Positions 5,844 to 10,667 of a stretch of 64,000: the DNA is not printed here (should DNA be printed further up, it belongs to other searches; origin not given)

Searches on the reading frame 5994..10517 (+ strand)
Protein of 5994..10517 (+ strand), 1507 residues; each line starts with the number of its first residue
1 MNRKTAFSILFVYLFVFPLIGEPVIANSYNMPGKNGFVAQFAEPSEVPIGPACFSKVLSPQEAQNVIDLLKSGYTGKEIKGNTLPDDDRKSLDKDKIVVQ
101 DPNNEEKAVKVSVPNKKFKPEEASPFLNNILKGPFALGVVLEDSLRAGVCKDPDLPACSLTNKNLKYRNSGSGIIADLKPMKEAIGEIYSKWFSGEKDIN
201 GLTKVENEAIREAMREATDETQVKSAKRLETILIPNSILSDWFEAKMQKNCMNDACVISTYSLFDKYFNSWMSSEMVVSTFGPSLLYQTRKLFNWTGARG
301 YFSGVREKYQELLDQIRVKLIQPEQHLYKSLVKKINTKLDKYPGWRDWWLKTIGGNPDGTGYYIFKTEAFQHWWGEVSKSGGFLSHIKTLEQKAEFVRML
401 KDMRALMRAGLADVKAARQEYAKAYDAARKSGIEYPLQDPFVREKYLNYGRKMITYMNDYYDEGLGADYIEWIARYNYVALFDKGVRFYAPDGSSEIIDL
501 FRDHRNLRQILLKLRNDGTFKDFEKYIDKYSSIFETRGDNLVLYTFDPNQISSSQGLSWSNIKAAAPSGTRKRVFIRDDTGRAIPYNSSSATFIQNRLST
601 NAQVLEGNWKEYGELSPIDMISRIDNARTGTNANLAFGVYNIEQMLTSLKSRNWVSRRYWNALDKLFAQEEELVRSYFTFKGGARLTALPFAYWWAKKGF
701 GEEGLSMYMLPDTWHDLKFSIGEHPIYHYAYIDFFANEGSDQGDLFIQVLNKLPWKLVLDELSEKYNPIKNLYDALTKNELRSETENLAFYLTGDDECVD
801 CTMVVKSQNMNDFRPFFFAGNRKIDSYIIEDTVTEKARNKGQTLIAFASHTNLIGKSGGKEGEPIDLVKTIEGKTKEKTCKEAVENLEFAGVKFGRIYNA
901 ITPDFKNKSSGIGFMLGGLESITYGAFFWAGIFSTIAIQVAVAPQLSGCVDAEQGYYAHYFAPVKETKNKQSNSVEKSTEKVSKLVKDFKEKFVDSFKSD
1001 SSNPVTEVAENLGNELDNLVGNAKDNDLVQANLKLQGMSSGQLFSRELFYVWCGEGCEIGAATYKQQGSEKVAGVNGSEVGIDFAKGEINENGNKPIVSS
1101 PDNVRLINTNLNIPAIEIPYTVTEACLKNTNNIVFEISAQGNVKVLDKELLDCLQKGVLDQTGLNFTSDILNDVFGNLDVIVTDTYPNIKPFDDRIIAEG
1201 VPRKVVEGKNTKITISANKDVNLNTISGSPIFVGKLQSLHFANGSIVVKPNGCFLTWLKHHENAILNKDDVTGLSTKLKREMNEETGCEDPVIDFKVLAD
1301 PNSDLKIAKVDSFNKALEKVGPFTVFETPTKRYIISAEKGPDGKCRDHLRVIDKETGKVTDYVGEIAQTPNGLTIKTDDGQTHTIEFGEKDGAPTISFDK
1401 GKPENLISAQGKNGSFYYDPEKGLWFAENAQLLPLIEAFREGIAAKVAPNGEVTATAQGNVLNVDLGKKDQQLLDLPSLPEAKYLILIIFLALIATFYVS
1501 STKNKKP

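Call 12: search_protein_families(library=pfam, proteins=[window:5994-10517:+])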
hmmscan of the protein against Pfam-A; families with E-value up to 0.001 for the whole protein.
window:5994-10517:+ (1507 aa): 0 families

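Call 46: find_homologous_proteins(query=window:5994-10517:+, max_evalue=0.00001)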
Query window:5994-10517:+ (1507 aa): 41 proteins with E <= 0.00001 among 8000 candidates.
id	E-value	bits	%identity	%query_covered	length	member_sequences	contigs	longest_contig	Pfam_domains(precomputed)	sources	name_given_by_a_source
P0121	0.0e+0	3157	90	100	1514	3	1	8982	-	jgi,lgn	jgi:hypothetical protein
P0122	0.0e+0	2131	59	100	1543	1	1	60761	-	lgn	-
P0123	0.0e+0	2068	61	96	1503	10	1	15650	-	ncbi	ncbi:MAG: hypothetical protein QXU92_03500 [Candidatus Diapherotrites archaeon]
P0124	0.0e+0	1965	59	96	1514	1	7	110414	-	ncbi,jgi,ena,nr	ncbi:MAG TPA: hypothetical protein VJH23_03280 [archaeon]|nr:hypothetical protein [archaeon]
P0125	0.0e+0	1933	57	96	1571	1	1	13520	-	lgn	-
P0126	0.0e+0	1917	57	96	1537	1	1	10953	-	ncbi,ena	-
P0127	0.0e+0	1915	58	95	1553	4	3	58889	-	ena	-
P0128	0.0e+0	1912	56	98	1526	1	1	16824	-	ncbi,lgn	-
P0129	0.0e+0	1893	56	100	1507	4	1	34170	-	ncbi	ncbi:MAG: hypothetical protein ABIH20_01345 [Candidatus Diapherotrites archaeon]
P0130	0.0e+0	1893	57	97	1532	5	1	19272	-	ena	-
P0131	0.0e+0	1874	54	100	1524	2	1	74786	-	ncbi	-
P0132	0.0e+0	1867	56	97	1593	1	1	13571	-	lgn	-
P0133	0.0e+0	1858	56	95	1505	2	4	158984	-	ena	-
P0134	0.0e+0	1856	55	98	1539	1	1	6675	-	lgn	-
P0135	0.0e+0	1856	54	99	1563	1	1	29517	-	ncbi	-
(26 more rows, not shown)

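Call 47: find_encoding_contigs(protein=P0121, flank=10000, max_places=4)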
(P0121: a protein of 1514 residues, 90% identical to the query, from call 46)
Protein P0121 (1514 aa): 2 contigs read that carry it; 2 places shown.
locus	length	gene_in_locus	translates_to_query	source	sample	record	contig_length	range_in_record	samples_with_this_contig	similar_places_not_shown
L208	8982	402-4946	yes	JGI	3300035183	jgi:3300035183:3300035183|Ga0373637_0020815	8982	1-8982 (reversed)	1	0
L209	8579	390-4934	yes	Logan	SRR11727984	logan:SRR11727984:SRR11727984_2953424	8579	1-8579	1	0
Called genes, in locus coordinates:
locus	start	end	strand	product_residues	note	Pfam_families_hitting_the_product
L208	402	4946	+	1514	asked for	-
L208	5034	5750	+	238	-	-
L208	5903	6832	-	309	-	-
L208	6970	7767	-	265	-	PF09754:PAC2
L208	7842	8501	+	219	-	PF05552:MS_channel_1st_1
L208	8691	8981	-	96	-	?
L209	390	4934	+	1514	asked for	-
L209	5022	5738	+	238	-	-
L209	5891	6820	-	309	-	-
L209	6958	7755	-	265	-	PF09754:PAC2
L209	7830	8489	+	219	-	PF05552:MS_channel_1st_1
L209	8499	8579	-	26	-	?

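Call 74: find_encoding_contigs(protein=P0122, flank=10000, max_places=2)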
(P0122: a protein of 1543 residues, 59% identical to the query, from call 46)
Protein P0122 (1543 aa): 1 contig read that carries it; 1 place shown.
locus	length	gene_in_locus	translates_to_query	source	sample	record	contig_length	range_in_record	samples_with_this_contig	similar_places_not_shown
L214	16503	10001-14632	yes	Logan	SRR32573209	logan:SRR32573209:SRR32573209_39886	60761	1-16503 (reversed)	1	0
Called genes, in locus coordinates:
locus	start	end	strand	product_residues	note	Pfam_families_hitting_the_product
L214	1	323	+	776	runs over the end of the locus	-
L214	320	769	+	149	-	-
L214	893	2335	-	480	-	PF04326:SLFN_AlbA_2, PF13749:HATPase_c_4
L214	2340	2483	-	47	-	PF04014:MazE_antitoxin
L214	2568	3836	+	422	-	PF01609:DDE_Tnp_1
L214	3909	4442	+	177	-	-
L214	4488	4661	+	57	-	-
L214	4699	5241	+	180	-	-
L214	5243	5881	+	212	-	-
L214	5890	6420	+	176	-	-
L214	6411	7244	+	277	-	-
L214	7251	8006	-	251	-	-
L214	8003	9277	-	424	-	-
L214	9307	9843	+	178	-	-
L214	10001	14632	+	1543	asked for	-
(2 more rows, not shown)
